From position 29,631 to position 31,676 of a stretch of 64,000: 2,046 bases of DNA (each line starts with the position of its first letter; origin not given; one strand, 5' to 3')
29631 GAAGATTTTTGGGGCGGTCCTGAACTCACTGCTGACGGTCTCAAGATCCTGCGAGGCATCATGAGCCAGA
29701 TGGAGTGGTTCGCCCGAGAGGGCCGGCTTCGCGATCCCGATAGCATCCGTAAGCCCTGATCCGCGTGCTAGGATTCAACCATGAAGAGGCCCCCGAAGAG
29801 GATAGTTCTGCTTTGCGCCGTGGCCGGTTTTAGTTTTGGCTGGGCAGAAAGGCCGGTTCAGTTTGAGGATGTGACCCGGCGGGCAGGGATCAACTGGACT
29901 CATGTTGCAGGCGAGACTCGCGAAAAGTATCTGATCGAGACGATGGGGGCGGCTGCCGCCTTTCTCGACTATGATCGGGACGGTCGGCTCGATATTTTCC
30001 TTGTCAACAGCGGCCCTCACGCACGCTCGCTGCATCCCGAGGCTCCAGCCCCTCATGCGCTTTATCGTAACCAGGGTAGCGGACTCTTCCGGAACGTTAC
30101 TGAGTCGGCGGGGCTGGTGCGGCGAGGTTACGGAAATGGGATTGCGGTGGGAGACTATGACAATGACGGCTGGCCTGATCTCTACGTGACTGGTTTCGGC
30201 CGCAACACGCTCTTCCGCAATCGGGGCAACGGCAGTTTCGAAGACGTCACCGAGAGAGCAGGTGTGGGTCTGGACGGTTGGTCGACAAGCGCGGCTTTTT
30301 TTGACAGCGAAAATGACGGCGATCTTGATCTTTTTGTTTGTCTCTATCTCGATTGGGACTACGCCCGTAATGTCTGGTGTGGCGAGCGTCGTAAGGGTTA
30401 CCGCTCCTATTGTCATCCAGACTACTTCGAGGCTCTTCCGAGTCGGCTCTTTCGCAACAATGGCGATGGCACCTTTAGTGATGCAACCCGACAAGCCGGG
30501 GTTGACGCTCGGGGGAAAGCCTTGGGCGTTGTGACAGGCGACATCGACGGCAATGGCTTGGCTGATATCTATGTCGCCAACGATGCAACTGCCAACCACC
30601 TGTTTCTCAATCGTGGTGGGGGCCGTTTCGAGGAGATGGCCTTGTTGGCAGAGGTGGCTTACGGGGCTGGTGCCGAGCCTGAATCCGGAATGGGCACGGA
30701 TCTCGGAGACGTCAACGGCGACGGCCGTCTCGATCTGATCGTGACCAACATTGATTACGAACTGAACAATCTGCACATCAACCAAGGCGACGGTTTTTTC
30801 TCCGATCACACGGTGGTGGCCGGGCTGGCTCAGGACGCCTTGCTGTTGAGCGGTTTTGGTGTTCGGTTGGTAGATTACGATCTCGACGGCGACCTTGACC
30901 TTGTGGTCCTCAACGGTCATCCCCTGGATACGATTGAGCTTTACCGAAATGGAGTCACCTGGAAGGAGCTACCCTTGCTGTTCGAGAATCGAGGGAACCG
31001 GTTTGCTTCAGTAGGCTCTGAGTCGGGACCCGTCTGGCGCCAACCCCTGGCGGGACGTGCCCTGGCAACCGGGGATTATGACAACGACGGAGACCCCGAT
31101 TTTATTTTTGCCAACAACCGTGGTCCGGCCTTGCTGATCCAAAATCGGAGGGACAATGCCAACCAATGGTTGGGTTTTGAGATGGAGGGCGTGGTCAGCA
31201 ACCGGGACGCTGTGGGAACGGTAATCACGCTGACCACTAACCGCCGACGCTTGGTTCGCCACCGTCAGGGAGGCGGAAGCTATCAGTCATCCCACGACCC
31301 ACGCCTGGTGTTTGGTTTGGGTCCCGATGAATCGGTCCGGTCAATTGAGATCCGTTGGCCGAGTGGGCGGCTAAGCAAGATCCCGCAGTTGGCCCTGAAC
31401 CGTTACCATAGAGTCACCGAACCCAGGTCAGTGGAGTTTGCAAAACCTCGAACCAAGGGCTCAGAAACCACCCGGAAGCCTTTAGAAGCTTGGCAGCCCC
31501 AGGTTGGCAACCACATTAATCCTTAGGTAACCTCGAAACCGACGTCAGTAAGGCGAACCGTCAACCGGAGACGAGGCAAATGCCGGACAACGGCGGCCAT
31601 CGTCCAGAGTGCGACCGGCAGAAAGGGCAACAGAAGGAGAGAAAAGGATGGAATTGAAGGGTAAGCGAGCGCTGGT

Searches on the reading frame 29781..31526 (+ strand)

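Call 7: search_protein_families(library=pfam, proteins=[window:29781-31526:+], max_evalue=0.01)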
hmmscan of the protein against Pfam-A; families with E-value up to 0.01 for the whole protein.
window:29781-31526:+ (581 aa): 3 families
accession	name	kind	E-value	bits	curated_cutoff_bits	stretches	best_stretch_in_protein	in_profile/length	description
PF13517.12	FG-GAP_3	-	2.3e-52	175.9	26.9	6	125-186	1-61/61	FG-GAP-like repeat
PF07593.17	UnbV_ASPIC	-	4.1e-18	65.5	23.4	1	477-543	1-67/68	ASPIC and UnbV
PF01839.29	FG-GAP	-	1.6e-15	57.1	22.1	3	424-447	1-24/37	FG-GAP repeat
